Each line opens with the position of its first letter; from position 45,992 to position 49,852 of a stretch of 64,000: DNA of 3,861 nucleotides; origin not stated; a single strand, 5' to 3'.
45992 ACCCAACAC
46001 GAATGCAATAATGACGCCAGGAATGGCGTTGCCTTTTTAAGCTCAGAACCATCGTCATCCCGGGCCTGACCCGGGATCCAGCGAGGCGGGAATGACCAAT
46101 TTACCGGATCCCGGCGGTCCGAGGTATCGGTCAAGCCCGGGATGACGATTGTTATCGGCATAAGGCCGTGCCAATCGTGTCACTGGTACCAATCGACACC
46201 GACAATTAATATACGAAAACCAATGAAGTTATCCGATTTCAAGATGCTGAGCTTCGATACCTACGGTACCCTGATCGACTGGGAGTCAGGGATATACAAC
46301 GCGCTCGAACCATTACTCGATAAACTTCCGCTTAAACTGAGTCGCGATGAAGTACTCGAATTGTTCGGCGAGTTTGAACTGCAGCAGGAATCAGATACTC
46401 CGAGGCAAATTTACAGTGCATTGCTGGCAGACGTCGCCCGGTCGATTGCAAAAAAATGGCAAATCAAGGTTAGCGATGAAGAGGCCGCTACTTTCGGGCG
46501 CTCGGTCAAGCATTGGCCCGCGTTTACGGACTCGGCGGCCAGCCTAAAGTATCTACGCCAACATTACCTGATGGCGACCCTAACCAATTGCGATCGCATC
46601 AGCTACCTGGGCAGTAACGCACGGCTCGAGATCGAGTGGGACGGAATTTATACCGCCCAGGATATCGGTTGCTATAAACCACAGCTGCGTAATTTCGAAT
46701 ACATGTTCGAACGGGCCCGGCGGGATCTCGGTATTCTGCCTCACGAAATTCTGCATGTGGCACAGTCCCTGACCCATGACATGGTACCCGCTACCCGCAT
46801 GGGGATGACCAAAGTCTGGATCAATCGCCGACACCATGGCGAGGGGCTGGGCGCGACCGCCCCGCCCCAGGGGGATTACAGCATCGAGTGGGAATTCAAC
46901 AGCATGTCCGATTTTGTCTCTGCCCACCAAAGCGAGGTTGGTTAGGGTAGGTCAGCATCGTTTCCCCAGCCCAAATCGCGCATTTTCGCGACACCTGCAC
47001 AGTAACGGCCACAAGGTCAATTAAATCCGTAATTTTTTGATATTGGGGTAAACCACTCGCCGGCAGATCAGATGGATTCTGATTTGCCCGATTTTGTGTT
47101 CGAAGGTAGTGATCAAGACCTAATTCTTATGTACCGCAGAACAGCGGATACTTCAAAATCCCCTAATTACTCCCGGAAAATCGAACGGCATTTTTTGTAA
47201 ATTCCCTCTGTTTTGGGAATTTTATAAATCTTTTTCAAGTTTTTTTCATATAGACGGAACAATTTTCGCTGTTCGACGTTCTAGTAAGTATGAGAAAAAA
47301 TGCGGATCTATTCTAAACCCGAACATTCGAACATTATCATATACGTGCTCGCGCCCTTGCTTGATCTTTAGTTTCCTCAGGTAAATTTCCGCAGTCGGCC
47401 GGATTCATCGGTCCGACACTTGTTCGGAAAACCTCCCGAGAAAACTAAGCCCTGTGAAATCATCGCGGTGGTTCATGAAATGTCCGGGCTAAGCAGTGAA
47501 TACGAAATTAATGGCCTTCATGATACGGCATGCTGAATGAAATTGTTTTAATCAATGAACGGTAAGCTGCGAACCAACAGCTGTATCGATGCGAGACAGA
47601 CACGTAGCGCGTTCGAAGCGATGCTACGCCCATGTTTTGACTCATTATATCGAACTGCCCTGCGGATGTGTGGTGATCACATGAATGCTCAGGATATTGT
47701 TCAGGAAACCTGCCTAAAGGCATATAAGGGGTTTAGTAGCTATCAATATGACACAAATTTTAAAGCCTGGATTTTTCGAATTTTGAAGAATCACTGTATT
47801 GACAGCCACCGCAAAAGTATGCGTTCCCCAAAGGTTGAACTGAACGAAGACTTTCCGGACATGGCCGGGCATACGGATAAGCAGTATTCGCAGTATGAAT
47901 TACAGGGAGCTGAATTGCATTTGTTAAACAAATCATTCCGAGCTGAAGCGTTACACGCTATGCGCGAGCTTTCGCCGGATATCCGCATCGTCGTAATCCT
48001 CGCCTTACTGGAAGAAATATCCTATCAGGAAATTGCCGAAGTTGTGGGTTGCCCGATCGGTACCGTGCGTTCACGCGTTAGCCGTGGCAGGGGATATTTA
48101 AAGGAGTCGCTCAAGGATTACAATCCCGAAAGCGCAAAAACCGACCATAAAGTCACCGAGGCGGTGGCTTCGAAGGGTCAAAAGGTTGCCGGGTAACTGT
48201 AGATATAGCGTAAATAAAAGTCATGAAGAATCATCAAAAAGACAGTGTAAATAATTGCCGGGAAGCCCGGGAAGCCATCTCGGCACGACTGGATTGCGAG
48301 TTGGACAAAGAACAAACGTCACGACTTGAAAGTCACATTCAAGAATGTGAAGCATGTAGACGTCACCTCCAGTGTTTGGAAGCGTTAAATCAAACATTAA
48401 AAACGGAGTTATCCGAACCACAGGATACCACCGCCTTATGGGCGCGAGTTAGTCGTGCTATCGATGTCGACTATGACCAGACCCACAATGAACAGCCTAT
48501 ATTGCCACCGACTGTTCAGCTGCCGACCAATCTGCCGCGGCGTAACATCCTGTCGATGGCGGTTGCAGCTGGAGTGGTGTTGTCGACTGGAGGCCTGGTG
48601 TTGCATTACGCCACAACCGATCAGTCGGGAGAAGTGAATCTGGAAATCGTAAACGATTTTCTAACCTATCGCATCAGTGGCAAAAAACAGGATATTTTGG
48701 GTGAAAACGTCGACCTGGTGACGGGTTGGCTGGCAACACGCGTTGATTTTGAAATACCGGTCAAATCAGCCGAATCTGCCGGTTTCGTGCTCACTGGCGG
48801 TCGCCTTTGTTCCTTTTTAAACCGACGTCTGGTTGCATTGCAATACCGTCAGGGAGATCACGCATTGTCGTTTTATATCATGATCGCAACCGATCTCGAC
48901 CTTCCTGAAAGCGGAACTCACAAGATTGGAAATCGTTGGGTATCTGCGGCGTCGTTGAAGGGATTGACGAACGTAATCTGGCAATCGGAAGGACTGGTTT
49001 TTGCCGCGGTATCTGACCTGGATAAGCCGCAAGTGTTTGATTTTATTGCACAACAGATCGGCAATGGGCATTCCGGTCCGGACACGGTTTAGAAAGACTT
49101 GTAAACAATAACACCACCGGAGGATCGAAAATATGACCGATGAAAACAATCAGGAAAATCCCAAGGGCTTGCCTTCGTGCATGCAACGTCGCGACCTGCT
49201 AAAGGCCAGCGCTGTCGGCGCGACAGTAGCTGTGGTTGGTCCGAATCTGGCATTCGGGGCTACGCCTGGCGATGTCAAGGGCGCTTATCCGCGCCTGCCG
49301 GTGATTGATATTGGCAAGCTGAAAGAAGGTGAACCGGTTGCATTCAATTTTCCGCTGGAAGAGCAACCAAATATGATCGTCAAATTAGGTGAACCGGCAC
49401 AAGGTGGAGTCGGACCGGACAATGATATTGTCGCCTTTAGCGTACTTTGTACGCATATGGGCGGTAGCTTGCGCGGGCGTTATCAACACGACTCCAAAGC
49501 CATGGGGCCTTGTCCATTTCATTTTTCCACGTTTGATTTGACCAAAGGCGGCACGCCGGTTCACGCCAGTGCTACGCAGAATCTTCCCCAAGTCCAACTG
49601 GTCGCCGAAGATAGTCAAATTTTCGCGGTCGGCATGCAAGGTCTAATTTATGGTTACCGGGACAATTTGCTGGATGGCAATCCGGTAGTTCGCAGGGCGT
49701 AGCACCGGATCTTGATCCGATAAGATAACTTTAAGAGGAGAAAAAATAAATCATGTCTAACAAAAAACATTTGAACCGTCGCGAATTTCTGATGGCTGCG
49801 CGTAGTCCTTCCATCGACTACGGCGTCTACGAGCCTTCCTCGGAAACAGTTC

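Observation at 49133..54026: Arsenite-oxidase-like Rieske/Mo enzyme with uncertain substrate and a private cytochrome/cupredoxin pair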

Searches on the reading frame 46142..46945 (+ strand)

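Call 55: search_protein_families(library=pfam, proteins=[window:46142-46945:+], max_evalue=0.0001)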
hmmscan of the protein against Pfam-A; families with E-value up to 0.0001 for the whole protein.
window:46142-46945:+ (267 aa): 1 family
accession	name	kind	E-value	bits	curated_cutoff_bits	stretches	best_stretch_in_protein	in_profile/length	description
PF13419.12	HAD_2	-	3e-05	24.6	23.8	1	38-226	3-177/178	Haloacid dehalogenase-like hydrolase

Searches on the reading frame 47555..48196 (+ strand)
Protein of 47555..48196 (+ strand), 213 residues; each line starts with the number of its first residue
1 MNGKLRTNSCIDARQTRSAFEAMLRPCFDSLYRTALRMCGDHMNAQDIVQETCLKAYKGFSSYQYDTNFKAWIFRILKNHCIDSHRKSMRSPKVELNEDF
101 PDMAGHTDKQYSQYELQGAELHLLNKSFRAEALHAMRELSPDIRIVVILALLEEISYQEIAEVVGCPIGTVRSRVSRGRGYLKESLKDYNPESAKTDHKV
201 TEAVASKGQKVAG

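Call 4: search_protein_families(library=pfam, proteins=[window:47555-48196:+])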
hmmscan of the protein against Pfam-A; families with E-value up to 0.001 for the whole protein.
window:47555-48196:+ (213 aa): 5 families
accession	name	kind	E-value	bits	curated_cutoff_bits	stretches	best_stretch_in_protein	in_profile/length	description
PF04542.20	Sigma70_r2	-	8.7e-17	61.1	24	1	30-90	8-70/71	Sigma-70 region 2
PF08281.18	Sigma70_r4_2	-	1.2e-13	50.9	25.7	1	131-179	3-51/54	Sigma-70, region 4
PF04545.22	Sigma70_r4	-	4.1e-08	33.1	24.1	1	135-183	1-49/50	Sigma-70, region 4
PF13384.12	HTH_23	-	6.6e-05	23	24.6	1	141-177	4-40/50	Homeodomain-like domain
PF13404.12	HTH_AsnC-type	-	0.00046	20.4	27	1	142-177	5-40/42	AsnC-type helix-turn-helix domain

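Call 5: search_protein_families(library=ncbifam, proteins=[window:47555-48196:+])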
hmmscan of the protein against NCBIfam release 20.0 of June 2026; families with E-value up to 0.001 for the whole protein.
window:47555-48196:+ (213 aa): 81 families (the best 25 are shown)
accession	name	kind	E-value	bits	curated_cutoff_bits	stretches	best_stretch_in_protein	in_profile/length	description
TIGR02947.1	SigH_actino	hypoth_equivalog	1.5e-39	135.7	251.55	1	13-192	6-185/193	RNA polymerase sigma-70 factor, TIGR02947 family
NF007223.0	PRK09641.1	equivalog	3.4e-33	115.1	209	1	17-188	17-186/187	RNA polymerase sigma factor SigW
NF007229.0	PRK09647.1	equivalog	2.8e-30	105.3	265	1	13-199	36-215/220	RNA polymerase sigma factor SigE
NF009185.0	PRK12533.1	equivalog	1.1e-29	103.7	248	1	9-204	20-211/231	RNA polymerase sigma factor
TIGR02937.1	sigma70-ECF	superfamily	8.2e-29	100.4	42.9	1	19-185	2-164/165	sigma-70 family RNA polymerase sigma factor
TIGR02948.1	SigW_bacill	equivalog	6.7e-28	98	243.1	1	17-188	17-186/187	RNA polymerase sigma factor SigW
NF008888.0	PRK11922.1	equivalog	8.7e-28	97.5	204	1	14-188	26-198/231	RNA polymerase sigma factor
TIGR02983.1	SigE-fam_strep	subfamily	2.1e-27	96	141.55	1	15-187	3-159/162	SigE family RNA polymerase sigma factor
NF007225.0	PRK09643.1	equivalog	2.7e-26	92.5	190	1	17-199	26-195/204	RNA polymerase sigma factor SigM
NF009166.1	PRK12513.1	equivalog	1.5e-25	90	206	1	17-189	21-189/193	RNA polymerase sigma factor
NF007216.0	PRK09638.1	equivalog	1.8e-25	89.7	194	1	17-187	17-175/180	RNA polymerase sigma factor SigY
TIGR02939.1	RpoE_Sigma70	equivalog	4.6e-25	88.8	236.15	1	15-187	17-187/190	RNA polymerase sigma factor RpoE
NF058625.1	sigma_PG0214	equivalog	4.7e-25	88.2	130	1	17-190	3-165/170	GFO_1088 family ECF-type sigma factor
NF009198.0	PRK12546.1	equivalog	8.1e-25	87.6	270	1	29-211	18-186/188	RNA polymerase sigma factor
NF009169.0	PRK12516.1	equivalog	1.1e-24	87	321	1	17-190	9-173/188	RNA polymerase sigma factor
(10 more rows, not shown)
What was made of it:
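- None of the window's own cluster genes (47555-58308) has an arsenic-related family match (calls 4, 5).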

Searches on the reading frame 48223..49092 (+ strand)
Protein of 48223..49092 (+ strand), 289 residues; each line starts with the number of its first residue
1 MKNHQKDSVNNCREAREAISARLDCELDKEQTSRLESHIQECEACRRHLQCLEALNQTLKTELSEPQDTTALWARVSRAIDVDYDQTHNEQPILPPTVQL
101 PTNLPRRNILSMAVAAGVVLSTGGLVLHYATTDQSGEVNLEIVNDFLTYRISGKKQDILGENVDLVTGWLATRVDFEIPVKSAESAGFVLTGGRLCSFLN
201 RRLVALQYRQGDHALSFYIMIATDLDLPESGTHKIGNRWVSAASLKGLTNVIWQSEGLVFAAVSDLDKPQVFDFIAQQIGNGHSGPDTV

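Call 4: search_protein_families(library=pfam, proteins=[window:48223-49092:+])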
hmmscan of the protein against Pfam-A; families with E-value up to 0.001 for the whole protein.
window:48223-49092:+ (289 aa): 1 family
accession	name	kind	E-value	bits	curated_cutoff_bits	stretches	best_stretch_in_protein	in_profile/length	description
PF13490.11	zf-HC2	-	7.8e-09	35.9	22.2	1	12-46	1-35/35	Putative zinc-finger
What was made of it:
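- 48223..49092 (+): Membrane-spanning zinc-finger (H-x3-C-x2-C) anti-sigma factor with a conserved periplasmic domain, 289 aa. PF13490 zf-HC2 at E 7.8e-9 (call 4).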

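Call 5: search_protein_families(library=ncbifam, proteins=[window:48223-49092:+])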
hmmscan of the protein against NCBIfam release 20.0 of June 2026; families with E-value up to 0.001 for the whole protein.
window:48223-49092:+ (289 aa): 3 families
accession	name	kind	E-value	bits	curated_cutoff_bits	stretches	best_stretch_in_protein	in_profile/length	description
NF052375.1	antisigma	equivalog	1.2e-09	38.5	100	1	27-131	10-108/217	anti-sigma factor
TIGR03988.1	antisig_RsrA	equivalog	1.2e-06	28.5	62.5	1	11-78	1-68/77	mycothiol system anti-sigma-R factor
NF052368.1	antisigmaE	subfamily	5.4e-05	22.9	50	1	11-51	3-43/48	anti-sigma factor family protein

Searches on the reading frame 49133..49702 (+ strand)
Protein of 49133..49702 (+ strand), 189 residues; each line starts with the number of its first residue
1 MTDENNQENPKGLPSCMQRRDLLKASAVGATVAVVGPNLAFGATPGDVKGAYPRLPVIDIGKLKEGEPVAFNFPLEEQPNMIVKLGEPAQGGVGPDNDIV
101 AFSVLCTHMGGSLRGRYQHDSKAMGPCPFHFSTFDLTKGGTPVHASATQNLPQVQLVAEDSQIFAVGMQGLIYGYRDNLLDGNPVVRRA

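Call 4: search_protein_families(library=pfam, proteins=[window:49133-49702:+])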
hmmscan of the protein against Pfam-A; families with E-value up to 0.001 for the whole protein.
window:49133-49702:+ (189 aa): 2 families
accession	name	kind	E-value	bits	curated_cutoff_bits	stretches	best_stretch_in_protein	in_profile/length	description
PF00355.32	Rieske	-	1.4e-07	31.7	20.3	1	56-153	4-86/88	Rieske [2Fe-2S] domain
PF10518.14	TAT_signal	-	0.0003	21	22.7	1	17-36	2-21/21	TAT (twin-arginine translocation) pathway signal sequence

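Call 5: search_protein_families(library=ncbifam, proteins=[window:49133-49702:+])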
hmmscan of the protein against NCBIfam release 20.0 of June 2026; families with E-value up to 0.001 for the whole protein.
window:49133-49702:+ (189 aa): 6 families
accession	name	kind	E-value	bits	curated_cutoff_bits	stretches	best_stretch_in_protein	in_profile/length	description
TIGR02694.1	arsenite_ox_S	equivalog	5.7e-38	129.7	95.65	1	52-178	4-128/129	arsenate reductase (azurin) small subunit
NF050121.1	bc1_QcrA_actin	exception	2.7e-10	40.3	275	1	97-160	238-299/319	cytochrome bc1 complex Rieske iron-sulfur subunit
TIGR03171.1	soxL2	equivalog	2.3e-05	23.5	582.1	0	91-111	170-190/321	Rieske iron-sulfur protein SoxL2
NF007422.0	PRK09965.1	equivalog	0.00017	21.6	113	1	97-164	33-97/106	bifunctional 3-phenylpropionate/cinnamic acid dioxygenase ferredoxin subunit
NF042948.2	3PPDioc_HcaC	equivalog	0.00029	21.1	150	1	96-164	33-99/105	3-phenylpropionate/cinnamic acid dioxygenase ferredoxin subunit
TIGR01409.1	TAT_signal_seq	domain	0.0008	19.7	16.7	0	19-40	3-27/29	twin-arginine translocation signal domain-containing protein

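Call 7: search_solved_structures(query=window:49133-49702:+, show_alignments=1)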
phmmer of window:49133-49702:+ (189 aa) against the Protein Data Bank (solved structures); distinct sequences matched with E-value up to 0.001: 14.
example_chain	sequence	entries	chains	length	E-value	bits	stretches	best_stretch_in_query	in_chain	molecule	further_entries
8cgs_B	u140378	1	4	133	1.3e-29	106.6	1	52-179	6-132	AioB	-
8cff_B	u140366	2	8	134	1.3e-29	106.6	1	52-179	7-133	Arsenite oxidase subunit AioB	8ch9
8rtl_D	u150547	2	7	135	1.4e-29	106.5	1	52-179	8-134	Arsenite oxidase subunit AioB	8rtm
8r3a_B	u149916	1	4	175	1.4e-29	106.5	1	26-180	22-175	Arsenite oxidase small subunit AioB Rieske [2Fe-2S] cluster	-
8rtl_B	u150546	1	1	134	1.7e-29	106.2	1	52-179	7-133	Arsenite oxidase subunit AioB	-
4aay_B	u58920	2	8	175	1.9e-29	106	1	26-180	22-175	AROB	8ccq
1g8k_B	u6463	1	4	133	5.3e-28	101.4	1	51-179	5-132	ARSENITE OXIDASE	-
5nqd_B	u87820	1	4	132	1.5e-27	99.9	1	52-180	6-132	Arsenite oxidase small subunit AioB Rieske [2Fe-2S] cluster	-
1g8j_B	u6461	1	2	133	3.7e-27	98.6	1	51-179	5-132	ARSENITE OXIDASE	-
8ed4_B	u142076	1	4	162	4.2e-27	98.4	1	51-180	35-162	AroB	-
3fou_A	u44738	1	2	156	2.5e-06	30.7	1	96-167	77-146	Quinol-cytochrome c reductase, Rieske iron-sulfur subunit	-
1nyk_A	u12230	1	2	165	3.6e-06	30.1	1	96-167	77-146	Rieske iron-sulfur protein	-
1jm1_A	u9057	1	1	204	0.00016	24.8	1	91-169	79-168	Rieske iron-sulfur protein soxF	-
7q21_A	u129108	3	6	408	0.00032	23.8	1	98-167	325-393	Cytochrome bc1 complex Rieske iron-sulfur subunit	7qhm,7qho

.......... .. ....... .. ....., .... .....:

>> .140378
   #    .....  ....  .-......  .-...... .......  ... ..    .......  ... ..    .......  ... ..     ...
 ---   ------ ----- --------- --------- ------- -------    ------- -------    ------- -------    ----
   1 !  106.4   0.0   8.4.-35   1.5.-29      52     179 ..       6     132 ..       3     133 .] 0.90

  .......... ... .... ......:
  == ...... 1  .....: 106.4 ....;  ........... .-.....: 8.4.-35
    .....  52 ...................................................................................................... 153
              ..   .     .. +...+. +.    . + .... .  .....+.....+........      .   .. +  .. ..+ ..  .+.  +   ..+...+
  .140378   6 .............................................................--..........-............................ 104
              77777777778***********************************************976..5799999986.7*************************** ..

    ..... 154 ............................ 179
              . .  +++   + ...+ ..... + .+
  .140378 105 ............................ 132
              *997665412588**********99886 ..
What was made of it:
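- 49133..49702 (+): Tat-exported Rieske [2Fe-2S] small subunit (AioB/IdrB type), 189 aa. CTH...CPFH motifs are present (calls 5, 7).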
